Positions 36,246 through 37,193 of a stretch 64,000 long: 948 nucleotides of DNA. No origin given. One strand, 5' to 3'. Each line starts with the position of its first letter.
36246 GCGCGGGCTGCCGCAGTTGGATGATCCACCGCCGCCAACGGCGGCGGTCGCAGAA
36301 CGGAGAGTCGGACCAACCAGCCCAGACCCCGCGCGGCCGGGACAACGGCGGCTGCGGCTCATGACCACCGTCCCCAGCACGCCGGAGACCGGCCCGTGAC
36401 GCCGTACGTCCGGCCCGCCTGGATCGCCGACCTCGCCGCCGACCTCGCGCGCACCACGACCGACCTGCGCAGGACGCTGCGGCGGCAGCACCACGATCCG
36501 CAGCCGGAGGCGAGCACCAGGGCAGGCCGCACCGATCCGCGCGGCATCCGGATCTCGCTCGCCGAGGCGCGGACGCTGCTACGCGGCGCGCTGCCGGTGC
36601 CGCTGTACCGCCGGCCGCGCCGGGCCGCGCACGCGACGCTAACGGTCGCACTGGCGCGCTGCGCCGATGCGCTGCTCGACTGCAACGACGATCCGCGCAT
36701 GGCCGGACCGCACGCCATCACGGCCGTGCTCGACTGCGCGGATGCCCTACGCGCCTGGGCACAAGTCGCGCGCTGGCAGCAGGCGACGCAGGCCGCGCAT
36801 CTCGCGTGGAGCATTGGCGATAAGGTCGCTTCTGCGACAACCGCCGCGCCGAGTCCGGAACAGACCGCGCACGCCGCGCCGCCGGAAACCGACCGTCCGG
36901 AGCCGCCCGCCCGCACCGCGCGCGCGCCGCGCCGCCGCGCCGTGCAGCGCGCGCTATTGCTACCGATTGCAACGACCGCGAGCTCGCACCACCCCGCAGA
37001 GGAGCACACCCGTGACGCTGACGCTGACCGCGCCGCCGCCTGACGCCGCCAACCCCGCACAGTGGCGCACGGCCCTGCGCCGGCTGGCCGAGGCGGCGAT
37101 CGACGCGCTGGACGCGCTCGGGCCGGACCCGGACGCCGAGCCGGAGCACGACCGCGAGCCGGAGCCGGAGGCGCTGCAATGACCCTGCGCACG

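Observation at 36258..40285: A ~4.0-kb insertion bounded by ~50-bp direct repeats re-joins into an intact gene, yet has no visible integrase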

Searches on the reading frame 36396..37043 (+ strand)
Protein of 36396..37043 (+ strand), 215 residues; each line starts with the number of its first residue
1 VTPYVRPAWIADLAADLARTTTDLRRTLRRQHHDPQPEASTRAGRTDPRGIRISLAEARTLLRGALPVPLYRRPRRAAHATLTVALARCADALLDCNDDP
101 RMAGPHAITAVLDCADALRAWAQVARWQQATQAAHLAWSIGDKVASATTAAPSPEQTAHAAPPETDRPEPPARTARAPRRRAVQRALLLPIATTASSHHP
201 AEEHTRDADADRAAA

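Call 11: search_protein_families(library=pfam, max_evalue=1, proteins=[window:36396-37043:+])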
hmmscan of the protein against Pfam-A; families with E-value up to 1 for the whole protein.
window:36396-37043:+ (215 aa): 0 families

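Call 12: search_protein_families(library=phrogs, max_evalue=1, proteins=[window:36396-37043:+])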
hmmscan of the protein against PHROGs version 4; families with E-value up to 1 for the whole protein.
window:36396-37043:+ (215 aa): 0 families

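Call 13: find_encoding_contigs(protein=window:36396-37043:+, flank=10000, max_places=10)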
Protein window:36396-37043:+ (215 aa): 1 contig read that carries it; 1 place shown.
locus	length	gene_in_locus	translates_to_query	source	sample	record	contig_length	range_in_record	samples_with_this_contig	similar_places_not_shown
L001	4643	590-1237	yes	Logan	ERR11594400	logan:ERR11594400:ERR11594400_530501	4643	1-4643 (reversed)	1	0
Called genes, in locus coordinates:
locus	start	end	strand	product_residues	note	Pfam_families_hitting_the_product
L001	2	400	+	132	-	?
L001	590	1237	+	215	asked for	-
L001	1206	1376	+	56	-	-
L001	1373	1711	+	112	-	-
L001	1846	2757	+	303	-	-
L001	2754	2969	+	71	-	-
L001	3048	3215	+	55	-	-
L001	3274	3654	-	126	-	PF18932:DUF5681 (weak)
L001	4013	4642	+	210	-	?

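Call 35: search_protein_representatives(protein=window:36396-37043:+)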
Query: 215 residues. Proteins with E-value up to 0.001 (for the whole library): 44; up to 1e-10: 17; up to 1e-30: 2. The best 44 are listed.
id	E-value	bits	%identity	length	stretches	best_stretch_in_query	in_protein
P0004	7.1e-130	447.2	100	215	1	1-215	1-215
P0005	9.9e-33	130.0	51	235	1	2-196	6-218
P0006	2.3e-23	99.4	45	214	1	6-193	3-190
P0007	4.7e-20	88.6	42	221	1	8-206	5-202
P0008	2.2e-19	86.4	42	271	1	8-171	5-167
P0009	7.8e-18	81.4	43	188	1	8-179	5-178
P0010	2.0e-17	80.0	43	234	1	9-204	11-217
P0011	2.1e-17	79.9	38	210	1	7-197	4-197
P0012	2.8e-16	76.3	40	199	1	23-209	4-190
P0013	1.4e-14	70.7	42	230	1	7-199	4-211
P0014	1.6e-14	70.5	39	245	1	7-174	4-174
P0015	2.1e-14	70.1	41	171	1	6-143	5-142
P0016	7.3e-14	68.4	44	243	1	6-139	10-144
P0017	9.2e-14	68.0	35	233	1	8-158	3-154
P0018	2.9e-12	63.2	39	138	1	7-134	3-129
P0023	9.3e-10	55.0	42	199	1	8-183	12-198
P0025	1.5e-09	54.3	36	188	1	8-176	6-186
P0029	4.9e-08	49.4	38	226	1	18-210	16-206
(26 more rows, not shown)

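Call 37: find_homologous_proteins(query=A1, max_evalue=0.001)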
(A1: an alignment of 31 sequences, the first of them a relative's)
Query A1 (31 sequences) (215 aa, profile of the alignment): 7 proteins with E <= 0.001 among 8000 candidates.
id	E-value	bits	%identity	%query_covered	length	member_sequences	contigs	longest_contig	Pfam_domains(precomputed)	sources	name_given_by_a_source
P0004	8.8e-52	194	100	100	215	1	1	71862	-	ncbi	-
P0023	1.7e-45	173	38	81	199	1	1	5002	-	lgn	-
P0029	3.1e-44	169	37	60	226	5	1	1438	-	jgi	jgi:hypothetical protein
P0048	3.4e-44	169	36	65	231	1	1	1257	-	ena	-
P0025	3.6e-44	169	32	78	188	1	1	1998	-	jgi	jgi:hypothetical protein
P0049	2.6e-39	153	30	80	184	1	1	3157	-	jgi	jgi:hypothetical protein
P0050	1.2e-30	125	38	67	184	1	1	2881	-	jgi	jgi:hypothetical protein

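Call 38: find_encoding_contigs(protein=P0023, flank=10000)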
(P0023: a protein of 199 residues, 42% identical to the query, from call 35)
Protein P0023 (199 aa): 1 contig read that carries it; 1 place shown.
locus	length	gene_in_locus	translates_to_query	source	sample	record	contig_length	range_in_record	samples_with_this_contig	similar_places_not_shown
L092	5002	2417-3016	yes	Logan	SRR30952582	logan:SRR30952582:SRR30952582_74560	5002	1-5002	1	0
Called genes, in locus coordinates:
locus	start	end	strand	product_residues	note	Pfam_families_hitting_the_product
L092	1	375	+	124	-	?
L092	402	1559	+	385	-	PF04339:FemAB_like, PF13480:Acetyltransf_6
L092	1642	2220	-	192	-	-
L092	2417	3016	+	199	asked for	-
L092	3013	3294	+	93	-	-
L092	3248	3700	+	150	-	-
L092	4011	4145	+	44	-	-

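Call 39: find_encoding_contigs(protein=P0049, flank=10000)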
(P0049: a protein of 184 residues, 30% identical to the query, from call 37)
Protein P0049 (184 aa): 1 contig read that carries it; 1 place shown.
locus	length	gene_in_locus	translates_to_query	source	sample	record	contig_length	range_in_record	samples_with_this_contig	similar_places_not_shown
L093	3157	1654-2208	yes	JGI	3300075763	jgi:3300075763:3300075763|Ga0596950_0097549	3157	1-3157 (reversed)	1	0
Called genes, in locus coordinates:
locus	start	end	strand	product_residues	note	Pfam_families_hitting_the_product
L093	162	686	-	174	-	PF18932:DUF5681 (weak)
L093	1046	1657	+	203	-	-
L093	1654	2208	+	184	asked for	-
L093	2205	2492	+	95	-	-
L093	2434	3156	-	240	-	?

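Call 40: find_encoding_contigs(protein=P0050, flank=10000)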
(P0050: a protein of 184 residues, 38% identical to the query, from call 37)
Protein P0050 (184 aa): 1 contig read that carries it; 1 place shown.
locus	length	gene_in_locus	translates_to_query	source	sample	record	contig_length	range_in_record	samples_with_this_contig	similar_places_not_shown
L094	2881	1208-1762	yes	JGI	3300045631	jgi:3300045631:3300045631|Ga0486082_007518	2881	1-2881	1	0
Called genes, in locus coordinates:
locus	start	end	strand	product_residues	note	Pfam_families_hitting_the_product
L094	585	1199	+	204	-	-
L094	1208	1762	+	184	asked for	-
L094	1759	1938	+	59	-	-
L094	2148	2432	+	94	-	-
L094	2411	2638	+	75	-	-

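Call 44: find_related_loci(query=A1, collection=viral_contigs, flank=10000)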
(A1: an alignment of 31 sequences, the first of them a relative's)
Query A1 (215 aa) in viral_contigs; peptide patterns used: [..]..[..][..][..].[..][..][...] (x = any residue, [..] = any of these).
8 stretches matched a pattern, but none encodes a relative of the query by tblastn (E <= 1e-3).

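Call 46: find_related_loci(query=A2, collection=metagenome_contigs, flank=10000)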
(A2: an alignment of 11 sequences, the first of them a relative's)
Query A2 (215 aa) in metagenome_contigs; peptide patterns used: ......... (x = any residue, [..] = any of these).
211 stretches matched a pattern; 3 encode a relative of the query (tblastn E <= 1e-3); 3 distinct loci.
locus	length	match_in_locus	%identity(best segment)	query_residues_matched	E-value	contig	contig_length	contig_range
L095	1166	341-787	41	7-149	9e-20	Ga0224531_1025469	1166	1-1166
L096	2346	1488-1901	40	8-140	2e-18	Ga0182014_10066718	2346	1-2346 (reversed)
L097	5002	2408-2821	38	7-139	6e-14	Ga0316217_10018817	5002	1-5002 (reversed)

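Call 61: search_dna_similar(query=window:36396-37043:+, collection=plasmids, mode=protein, max_evalue=0.001, max_rows=30)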
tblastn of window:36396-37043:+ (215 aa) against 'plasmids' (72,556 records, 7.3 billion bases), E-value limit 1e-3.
No match.

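Call 62: search_dna_similar(query=window:36396-37043:+, collection=phages, mode=protein, max_evalue=0.001, max_rows=30)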
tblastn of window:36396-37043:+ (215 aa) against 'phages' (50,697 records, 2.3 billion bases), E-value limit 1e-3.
No match.

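Call 71: find_encoding_contigs(protein=P0025, flank=5000)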
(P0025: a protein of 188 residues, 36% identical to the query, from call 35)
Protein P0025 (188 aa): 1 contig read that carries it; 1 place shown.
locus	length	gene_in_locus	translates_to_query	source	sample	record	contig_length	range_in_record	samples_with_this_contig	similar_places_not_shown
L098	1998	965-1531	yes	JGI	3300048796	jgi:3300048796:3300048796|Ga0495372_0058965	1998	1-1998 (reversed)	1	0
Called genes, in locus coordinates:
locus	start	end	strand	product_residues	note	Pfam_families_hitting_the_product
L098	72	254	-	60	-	-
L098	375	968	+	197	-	-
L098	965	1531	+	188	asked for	-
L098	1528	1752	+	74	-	-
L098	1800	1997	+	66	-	?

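Call 72: find_encoding_contigs(protein=P0029, flank=5000)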
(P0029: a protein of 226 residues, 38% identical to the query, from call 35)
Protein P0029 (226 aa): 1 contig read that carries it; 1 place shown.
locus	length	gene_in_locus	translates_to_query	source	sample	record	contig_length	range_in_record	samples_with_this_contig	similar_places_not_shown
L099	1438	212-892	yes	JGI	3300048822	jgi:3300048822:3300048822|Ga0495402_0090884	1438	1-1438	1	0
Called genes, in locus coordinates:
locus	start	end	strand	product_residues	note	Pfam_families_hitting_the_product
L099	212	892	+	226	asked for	-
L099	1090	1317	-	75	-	-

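Call 73: find_encoding_contigs(protein=P0048, flank=5000)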
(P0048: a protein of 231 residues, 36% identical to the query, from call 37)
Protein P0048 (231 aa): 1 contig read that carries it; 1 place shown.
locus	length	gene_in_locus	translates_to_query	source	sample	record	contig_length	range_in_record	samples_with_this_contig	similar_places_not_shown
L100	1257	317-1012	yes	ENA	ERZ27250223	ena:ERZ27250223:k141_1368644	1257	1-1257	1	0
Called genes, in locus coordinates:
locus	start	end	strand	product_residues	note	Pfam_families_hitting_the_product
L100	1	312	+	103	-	?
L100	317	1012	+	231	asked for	-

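Call 76: predict_structure(alignment_id=A3)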
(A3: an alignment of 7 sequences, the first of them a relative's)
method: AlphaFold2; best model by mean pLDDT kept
length: 215 residues; sequences in the alignment: 7
mean_pLDDT: 59.9   pTM: 0.38
mean pLDDT of the five models: 59.9, 54.8, 52.7, 51.4, 50.8
residues with pLDDT >= 90: 4; 70-90: 63; 50-70: 55; < 50: 93
segments of 3 or more residues with pLDDT < 50: 1-5, 34-47, 49-51, 68-70, 141-161, 166-177, 179-199, 201-205, 210-212
pLDDT, mean of each block of 10 residues (from residue 1): 53 67 66 48 44 60 53 73 88 84 82 89 85 68 43 40 46 45 39 42 48 48
secondary structure, 60 per line:
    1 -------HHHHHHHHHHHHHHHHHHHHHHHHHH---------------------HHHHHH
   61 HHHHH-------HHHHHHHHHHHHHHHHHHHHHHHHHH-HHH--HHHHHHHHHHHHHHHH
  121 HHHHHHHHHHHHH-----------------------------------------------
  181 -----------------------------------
elements in order: H8-33 H55-65 H73-98 H105-133

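Call 80: fold_search(model_id=the predicted structure, library=pdb)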
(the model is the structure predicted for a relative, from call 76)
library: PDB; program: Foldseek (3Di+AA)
matches with E <= 10: 160; with E <= 0.001: 0
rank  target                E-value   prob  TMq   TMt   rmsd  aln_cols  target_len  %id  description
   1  8d06_J                9.3e-01  0.28  0.18  0.45   3.7        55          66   11  Hallucinated C3 protein assembly HALC3_104 (released 2022-09-28)
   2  7nsu_D                9.3e-01  0.15  0.19  0.11  12.0        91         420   27  ColicinE9 intact translocation complex (released 2021-08-11)
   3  8d06_A                1.3e+00  0.21  0.17  0.45   3.8        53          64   11  Hallucinated C3 protein assembly HALC3_104 (released 2022-09-28)
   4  5ew5_A                1.3e+00  0.20  0.18  0.09   5.7        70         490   26  Crystal Structure of Colicin E9 In Complex with Its Immunity Protein Im9 (released 2016-07-20)
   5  3j7o_i                1.3e+00  0.11  0.15  0.28  13.0        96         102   14  Structure of the mammalian 60S ribosomal subunit (released 2014-09-03)
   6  6cnn_A                1.6e+00  0.14  0.21  0.14  17.0        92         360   12  Cryo-EM structure of the human SK4/calmodulin channel complex in the Ca2+ bound state I (released 2018-05-02)
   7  2y3b                  1.7e+00  0.33  0.20  0.37   9.8        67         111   19  Co-bound form of Cupriavidus metallidurans CH34 CnrXs (released 2011-03-30)
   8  2ysu_B                1.8e+00  0.30  0.25  0.42  10.4        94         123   24  Structure of the complex between BtuB and Colicin E2 receptor binding domain (released 2007-06-19)
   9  4wwb                  1.8e+00  0.25  0.22  0.40  12.3        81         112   16  High-resolution structure of the Ni-bound form of the Y135F mutant of C. metallidurans CnrXs (released 2015-02-11)
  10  6iui_A                1.9e+00  0.38  0.26  0.44   2.9        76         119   16  Crystal structure of GIT1 PBD domain in complex with Paxillin LD4 motif (released 2019-03-06)
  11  6jyi_B                1.9e+00  0.12  0.21  0.26  14.8       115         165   10  Crystal structure of the PadR-like transcriptional regulator BC1756 from Bacillus cereus (released 2019-06-26)
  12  2y3d_A                2.0e+00  0.30  0.20  0.37  10.5        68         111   19  Zn-bound form of Cupriavidus metallidurans CH34 CnrXs (released 2011-03-30)
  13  2y3h_A                2.0e+00  0.14  0.18  0.32  10.9        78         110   20  E63Q mutant of Cupriavidus metallidurans CH34 CnrXs (released 2011-03-30)
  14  1ujw_B                2.0e+00  0.10  0.20  0.31  11.9        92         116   27  Structure of the complex between BtuB and Colicin E3 Receptor binding domain (released 2003-11-25)
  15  8x2t                  2.0e+00  0.04  0.17  0.11  30.4       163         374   12  The Crystal Structure of FES from Biortus. (released 2023-12-27)
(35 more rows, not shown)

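Call 90: search_protein_families(library=pfam, max_evalue=0.1, proteins=[L092:3248-3700:+, L092:3013-3294:+, L097:272-637:+, L097:3317-3664:+, L094:2148-2432:+, L094:2411-2638:+, L092:1642-2220:-, L096:1-1320:+, L097:1808-2389:+, L097:899-1411:-])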
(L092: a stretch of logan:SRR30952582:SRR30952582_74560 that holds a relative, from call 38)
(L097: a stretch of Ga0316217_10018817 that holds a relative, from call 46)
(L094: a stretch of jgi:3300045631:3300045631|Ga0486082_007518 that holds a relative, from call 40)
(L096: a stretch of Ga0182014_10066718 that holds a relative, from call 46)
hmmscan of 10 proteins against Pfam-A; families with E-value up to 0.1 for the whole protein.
L092:3248-3700:+ (150 aa): 1 family
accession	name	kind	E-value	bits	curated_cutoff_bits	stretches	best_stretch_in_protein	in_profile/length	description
PF05069.18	Phage_tail_S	-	0.018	15.4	24.3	1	47-129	48-130/148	Phage virion morphogenesis family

L092:3013-3294:+ (93 aa): 1 family
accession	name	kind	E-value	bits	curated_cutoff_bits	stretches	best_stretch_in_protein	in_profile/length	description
PF10721.14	DUF2514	-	0.0067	16.9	26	1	34-86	67-120/161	Protein of unknown function (DUF2514)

L097:272-637:+ (121 aa): 2 families
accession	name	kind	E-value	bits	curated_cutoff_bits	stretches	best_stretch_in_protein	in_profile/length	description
PF10686.14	YAcAr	-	1.2e-15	57.5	28.2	1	12-73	3-66/66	YspA, cpYpsA-related SLOG family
PF02481.21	DNA_processg_A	-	0.066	12.8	29.6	1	14-69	49-106/212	DNA recombination-mediator protein A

L097:3317-3664:+ (115 aa): 0 families

L094:2148-2432:+ (94 aa): 0 families

L094:2411-2638:+ (75 aa): 0 families

L092:1642-2220:- (192 aa): 0 families

L096:1-1320:+ (439 aa): 3 families
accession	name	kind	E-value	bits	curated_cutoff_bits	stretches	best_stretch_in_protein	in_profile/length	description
PF00009.33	GTP_EFTU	-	1.3e-05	25.3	26.5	1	3-105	73-173/188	Elongation factor Tu GTP binding domain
PF00350.29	Dynamin_N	-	7.2e-05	23.3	27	1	1-64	103-167/168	Dynamin family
PF01926.29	MMR_HSR1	-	0.014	15.9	21.9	1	2-45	49-96/113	50S ribosome-binding GTPase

L097:1808-2389:+ (193 aa): 13 families
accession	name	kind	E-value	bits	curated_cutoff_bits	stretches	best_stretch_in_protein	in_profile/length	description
PF13545.12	HTH_Crp_2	-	0.0003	21.1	27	1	70-104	23-57/70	Crp-like helix-turn-helix domain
PF01047.28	MarR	-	0.00051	20.3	24.6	1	66-102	14-50/59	MarR family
PF12802.13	MarR_2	-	0.001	19.6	27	1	70-102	21-53/61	MarR family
PF13463.12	HTH_27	-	0.0074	17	22.2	1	72-113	21-63/68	Winged helix DNA-binding domain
PF13412.12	HTH_24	-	0.0084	16.1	21.9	1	70-100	18-48/48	Winged helix-turn-helix DNA-binding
PF01978.25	TrmB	-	0.015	15.6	25.6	1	71-106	24-59/68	Sugar-specific transcriptional regulator TrmB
PF24034.1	DUF7343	-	0.019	15.2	27.6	1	71-105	20-54/62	Domain of unknown function (DUF7343)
PF08222.17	HTH_CodY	-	0.022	14.8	27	1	75-102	10-37/61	CodY helix-turn-helix domain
PF13744.12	HTH_37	-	0.024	14.9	27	1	62-94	24-56/80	Helix-turn-helix domain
PF04545.22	Sigma70_r4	-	0.041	13.8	24.1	1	67-91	18-42/50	Sigma-70, region 4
PF14394.12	DUF4423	-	0.057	13.7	30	1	70-105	37-72/165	Domain of unknown function (DUF4423)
PF19818.4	DUF6301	-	0.074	13.6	27.2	0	77-113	79-115/137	Family of unknown function (DUF6301)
PF01381.28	HTH_3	-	0.091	13.3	23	0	66-87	6-27/55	Helix-turn-helix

L097:899-1411:- (170 aa): 1 family
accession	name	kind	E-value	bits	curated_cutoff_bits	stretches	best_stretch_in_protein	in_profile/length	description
PF18932.5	DUF5681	-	1.8e-05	25.7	27.5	1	7-35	2-20/77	Family of unknown function (DUF5681)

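Call 95: search_solved_structures(query=A1, max_evalue=1)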
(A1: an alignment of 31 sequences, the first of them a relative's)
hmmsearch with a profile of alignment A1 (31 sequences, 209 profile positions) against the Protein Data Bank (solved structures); distinct sequences matched with E-value up to 1: 3.
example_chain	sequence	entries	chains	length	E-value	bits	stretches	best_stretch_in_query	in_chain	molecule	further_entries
3ph0_A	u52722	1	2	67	0.27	14.2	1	74-116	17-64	AscE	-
5xau_B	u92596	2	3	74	0.37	13.8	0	4-33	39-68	Laminin subunit beta-1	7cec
5mc9_B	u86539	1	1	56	0.78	12.7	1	4-31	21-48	Laminin subunit beta-1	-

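Call 96: list_cluster_members(proteins=[P0004, P0001, P0003])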
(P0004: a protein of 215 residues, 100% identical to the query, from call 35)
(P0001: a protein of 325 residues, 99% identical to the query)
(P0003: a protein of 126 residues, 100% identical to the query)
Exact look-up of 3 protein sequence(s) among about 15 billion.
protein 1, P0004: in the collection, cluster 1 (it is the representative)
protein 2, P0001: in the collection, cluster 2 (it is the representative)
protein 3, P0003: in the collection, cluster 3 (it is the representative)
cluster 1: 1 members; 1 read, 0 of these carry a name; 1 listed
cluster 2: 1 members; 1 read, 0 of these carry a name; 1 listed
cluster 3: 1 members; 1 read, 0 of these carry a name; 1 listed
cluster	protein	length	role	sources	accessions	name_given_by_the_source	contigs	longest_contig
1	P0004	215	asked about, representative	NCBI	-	-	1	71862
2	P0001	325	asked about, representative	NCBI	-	-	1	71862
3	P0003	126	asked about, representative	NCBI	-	-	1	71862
